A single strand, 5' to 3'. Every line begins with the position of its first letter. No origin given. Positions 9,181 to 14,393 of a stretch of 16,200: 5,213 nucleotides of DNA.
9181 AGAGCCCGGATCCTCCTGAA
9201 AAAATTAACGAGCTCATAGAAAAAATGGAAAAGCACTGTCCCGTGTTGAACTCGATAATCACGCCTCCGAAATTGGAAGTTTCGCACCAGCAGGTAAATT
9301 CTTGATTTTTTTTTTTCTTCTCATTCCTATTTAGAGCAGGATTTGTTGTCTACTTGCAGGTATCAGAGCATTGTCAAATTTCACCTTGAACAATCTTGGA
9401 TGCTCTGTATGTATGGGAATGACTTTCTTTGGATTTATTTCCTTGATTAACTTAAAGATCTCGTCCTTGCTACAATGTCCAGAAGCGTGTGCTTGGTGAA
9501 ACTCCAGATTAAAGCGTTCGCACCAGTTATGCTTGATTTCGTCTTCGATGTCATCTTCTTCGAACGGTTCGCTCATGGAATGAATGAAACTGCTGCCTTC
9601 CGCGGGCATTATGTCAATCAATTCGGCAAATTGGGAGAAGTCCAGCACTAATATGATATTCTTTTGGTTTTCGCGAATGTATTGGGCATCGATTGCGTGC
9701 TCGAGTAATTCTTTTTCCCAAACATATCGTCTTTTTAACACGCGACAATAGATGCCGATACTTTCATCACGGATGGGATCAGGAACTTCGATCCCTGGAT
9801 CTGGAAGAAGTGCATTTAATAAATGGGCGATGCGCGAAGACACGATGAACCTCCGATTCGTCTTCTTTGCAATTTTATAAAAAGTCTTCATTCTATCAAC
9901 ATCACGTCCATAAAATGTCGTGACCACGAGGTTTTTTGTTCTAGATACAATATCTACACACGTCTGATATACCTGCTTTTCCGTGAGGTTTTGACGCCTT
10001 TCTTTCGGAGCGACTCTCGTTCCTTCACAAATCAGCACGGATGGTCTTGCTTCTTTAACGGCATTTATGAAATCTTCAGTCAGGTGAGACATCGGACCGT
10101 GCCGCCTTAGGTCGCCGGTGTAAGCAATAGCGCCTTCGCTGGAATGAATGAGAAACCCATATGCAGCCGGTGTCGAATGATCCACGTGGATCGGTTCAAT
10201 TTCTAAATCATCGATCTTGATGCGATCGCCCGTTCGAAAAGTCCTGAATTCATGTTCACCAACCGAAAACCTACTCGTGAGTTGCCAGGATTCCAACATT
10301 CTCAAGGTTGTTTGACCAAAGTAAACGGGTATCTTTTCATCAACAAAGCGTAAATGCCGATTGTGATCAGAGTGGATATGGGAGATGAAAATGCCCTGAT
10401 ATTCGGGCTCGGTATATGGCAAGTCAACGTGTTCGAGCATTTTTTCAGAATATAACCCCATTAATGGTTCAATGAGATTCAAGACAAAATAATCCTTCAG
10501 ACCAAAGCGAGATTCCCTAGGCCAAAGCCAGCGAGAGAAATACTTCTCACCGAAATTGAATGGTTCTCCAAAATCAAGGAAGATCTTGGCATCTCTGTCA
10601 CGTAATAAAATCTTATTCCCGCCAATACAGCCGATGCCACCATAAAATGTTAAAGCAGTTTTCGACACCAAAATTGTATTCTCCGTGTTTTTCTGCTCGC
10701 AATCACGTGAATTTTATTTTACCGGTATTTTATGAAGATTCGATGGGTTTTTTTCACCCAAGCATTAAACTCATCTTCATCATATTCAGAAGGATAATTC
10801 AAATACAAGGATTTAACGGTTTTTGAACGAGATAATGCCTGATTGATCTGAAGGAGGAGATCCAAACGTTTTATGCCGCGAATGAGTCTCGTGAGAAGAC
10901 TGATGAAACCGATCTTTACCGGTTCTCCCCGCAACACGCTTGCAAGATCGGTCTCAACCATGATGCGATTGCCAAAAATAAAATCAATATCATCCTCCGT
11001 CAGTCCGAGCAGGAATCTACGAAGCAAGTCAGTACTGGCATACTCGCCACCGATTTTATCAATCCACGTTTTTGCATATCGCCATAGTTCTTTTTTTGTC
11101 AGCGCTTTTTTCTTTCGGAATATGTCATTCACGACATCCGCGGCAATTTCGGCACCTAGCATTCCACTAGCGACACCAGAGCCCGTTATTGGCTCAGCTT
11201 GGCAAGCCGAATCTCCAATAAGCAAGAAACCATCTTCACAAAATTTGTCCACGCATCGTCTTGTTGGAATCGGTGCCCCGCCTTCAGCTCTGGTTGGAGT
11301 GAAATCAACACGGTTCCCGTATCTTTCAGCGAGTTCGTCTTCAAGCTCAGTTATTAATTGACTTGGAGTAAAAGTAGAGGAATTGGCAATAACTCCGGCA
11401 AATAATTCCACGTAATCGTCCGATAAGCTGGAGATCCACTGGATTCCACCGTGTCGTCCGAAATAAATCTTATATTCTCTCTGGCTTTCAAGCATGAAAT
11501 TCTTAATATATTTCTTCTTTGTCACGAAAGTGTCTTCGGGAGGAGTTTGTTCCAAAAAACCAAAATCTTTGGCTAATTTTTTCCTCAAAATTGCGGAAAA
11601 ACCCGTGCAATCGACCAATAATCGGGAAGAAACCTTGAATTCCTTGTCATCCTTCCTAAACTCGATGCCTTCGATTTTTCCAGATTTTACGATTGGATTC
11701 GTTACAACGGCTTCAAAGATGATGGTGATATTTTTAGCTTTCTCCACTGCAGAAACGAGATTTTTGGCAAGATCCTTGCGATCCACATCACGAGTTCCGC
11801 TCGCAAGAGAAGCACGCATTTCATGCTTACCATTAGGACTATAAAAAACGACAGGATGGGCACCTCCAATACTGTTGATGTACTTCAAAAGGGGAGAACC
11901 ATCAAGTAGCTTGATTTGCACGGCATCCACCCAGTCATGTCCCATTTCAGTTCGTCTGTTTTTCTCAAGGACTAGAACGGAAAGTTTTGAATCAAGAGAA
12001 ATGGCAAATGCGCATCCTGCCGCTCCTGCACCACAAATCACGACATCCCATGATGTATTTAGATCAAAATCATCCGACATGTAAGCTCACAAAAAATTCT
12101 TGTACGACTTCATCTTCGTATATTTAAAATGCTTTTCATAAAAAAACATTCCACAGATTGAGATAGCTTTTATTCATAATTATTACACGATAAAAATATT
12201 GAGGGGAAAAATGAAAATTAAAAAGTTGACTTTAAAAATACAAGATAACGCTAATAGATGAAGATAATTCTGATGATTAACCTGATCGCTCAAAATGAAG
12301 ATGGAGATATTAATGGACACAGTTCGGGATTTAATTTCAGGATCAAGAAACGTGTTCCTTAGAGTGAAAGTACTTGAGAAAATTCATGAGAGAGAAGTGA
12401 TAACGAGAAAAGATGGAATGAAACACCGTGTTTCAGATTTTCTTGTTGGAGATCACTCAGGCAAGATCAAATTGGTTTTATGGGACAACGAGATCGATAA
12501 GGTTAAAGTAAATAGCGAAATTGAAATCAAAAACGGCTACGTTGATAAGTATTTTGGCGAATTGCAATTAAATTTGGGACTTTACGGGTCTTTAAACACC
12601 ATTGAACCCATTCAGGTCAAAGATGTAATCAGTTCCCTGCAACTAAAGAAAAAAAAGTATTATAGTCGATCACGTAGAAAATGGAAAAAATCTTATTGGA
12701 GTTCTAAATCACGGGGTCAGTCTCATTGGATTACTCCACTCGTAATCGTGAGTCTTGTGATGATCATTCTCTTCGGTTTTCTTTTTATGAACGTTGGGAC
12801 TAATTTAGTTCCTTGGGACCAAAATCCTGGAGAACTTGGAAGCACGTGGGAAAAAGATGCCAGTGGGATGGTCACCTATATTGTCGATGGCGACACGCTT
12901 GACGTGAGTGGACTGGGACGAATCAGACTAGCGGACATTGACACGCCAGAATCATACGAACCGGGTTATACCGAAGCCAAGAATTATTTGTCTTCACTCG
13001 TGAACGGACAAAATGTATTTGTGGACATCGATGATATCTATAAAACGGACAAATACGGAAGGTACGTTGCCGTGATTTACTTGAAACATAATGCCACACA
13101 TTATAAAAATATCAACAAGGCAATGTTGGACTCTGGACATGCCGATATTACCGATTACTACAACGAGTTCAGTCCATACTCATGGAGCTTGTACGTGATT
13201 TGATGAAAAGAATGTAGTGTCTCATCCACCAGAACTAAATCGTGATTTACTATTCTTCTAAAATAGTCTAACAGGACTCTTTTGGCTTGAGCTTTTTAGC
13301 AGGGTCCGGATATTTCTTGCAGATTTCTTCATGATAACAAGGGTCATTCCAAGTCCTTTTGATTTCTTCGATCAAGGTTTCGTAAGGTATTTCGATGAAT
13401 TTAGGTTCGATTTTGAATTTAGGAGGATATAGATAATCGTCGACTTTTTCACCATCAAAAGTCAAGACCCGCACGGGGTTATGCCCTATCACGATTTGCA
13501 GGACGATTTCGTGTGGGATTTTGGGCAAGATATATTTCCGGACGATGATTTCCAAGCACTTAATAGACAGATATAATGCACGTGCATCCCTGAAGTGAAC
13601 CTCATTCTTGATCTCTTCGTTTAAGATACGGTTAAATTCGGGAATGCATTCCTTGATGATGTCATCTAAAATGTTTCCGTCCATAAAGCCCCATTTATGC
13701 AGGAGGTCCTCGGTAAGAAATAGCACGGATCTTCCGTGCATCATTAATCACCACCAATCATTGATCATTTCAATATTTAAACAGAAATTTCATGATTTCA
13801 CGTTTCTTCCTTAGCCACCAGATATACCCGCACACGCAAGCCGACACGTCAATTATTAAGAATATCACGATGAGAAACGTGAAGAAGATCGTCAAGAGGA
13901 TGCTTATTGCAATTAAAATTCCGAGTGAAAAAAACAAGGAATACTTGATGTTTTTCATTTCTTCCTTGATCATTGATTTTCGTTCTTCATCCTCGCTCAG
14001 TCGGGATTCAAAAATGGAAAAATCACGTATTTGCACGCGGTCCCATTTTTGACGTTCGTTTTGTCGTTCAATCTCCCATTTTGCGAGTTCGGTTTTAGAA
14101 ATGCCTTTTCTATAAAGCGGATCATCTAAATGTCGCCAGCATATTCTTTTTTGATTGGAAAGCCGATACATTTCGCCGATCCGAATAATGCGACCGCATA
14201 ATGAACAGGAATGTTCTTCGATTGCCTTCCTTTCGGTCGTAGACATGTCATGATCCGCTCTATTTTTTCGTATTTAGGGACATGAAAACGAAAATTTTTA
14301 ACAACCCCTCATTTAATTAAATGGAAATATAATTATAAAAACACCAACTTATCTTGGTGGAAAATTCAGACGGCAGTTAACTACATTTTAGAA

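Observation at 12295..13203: Membrane-spanning SSB-thermonuclease fusion: predicted ssDNA-binding domain inside, nuclease outside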

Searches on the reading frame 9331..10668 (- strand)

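Call 5: search_protein_families(library=pfam, proteins=[window:9331-10668:-], max_evalue=0.1)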
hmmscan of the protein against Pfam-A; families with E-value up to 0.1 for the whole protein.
window:9331-10668:- (445 aa): 4 families
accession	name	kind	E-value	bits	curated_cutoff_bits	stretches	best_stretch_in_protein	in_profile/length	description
PF12706.13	Lactamase_B_2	-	1.2e-14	54.8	27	1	65-237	4-187/200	Beta-lactamase superfamily domain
PF07521.17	RMMBL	-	1.1e-07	32.1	21.6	1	387-424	5-43/63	Zn-dependent metallo-hydrolase RNA specificity domain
PF13483.12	Lactamase_B_3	-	8e-05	23.1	24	1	80-189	27-113/160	Beta-lactamase superfamily domain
PF19799.5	DUF6282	-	0.076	13.2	26.8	0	393-428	142-177/196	Family of unknown function (DUF6282)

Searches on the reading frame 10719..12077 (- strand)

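Call 5: search_protein_families(library=pfam, proteins=[window:10719-12077:-], max_evalue=0.1)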
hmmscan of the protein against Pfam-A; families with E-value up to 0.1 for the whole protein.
window:10719-12077:- (452 aa): 13 families
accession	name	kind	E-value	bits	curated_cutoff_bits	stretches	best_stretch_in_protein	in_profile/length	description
PF01266.30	DAO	-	2.5e-08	34.3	27.9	1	11-46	1-37/353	FAD dependent oxidoreductase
PF00890.30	FAD_binding_2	-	3.8e-08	33.4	20.4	2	11-44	1-35/414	FAD binding domain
PF12831.13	FAD_oxidored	-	6.9e-08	32.6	27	1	11-163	1-149/416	FAD dependent oxidoreductase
PF04820.20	Trp_halogenase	-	7.3e-08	32.1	21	1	97-304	154-342/458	Tryptophan halogenase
PF01494.25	FAD_binding_3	-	7.8e-08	32.3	22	1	11-306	3-308/349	FAD binding domain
PF05834.18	Lycopene_cycl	-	4.7e-05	23.1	23.4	1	11-159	1-140/380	Lycopene cyclase protein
PF13738.12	Pyr_redox_3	-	0.0021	17.8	30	1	13-50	1-40/305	Pyridine nucleotide-disulphide oxidoreductase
PF13450.12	NAD_binding_8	-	0.003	18.2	21.9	1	14-42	1-30/68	NAD(P)-binding Rossmann-like domain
PF07992.20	Pyr_redox_2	-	0.0069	16.3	26.1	1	11-43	2-31/291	Pyridine nucleotide-disulphide oxidoreductase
PF03486.20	HI0933_like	-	0.025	14.5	50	1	11-42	2-34/244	HI0933-like protein Rossmann domain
PF01946.23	Thi4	-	0.035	13.8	26.2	1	8-40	16-50/235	Thi4 family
PF01134.28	GIDA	-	0.051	13.1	22.1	0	11-159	1-149/391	Glucose inhibited division protein A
PF02925.21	gpD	-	0.088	13.2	25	0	355-380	23-48/141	Bacteriophage scaffolding protein D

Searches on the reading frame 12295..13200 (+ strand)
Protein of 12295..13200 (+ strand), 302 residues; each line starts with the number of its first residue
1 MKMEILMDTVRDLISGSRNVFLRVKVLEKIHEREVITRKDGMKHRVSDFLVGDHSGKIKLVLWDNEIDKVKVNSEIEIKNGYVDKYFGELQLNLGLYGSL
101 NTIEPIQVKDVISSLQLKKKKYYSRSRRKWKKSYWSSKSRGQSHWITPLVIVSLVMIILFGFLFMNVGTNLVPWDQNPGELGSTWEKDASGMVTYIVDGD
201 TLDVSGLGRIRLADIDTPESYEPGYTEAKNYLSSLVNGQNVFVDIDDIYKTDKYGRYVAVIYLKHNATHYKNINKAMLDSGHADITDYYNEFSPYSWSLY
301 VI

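Call 5: search_protein_families(library=pfam, proteins=[window:12295-13200:+], max_evalue=0.1)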
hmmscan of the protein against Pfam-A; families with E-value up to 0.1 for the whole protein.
window:12295-13200:+ (302 aa): 3 families
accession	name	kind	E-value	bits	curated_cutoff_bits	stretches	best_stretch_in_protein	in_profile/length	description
PF00565.23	SNase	-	1.8e-13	51.3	21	1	209-293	1-84/107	Staphylococcal nuclease homologue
PF21473.3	Ssb-like_OB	-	1.9e-07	31.6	24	1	22-100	10-95/97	Single-stranded DNA binding protein Ssb-like, OB fold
PF01336.31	tRNA_anti-codon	-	0.00049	20.4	27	1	44-93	15-68/75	OB-fold nucleic acid binding domain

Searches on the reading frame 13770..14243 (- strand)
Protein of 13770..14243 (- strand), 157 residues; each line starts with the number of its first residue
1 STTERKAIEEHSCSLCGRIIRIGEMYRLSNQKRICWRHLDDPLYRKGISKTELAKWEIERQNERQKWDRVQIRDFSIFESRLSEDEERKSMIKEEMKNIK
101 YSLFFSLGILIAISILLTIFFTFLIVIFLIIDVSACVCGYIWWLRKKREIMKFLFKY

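Call 5: search_protein_families(library=pfam, proteins=[window:13770-14243:-], max_evalue=0.1)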
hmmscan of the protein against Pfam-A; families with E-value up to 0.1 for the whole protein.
window:13770-14243:- (157 aa): 2 families
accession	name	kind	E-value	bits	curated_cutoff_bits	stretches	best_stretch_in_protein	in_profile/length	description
PF12650.12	DUF3784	-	0.015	16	28.1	1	85-147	31-93/94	Domain of unknown function (DUF3784)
PF14914.11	LRRC37AB_C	-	0.049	14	27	1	60-134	67-139/147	LRRC37A/B like protein 1 C-terminal domain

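Call 68: search_protein_families(library=padloc, proteins=[window:13770-14243:-], max_evalue=0.01)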
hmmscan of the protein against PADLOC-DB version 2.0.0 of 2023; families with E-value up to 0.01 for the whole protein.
window:13770-14243:- (157 aa): 0 families

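Call 69: search_protein_families(library=ncbifam, proteins=[window:13770-14243:-], max_evalue=0.01)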
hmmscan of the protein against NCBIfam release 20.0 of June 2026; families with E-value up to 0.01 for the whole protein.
window:13770-14243:- (157 aa): 0 families
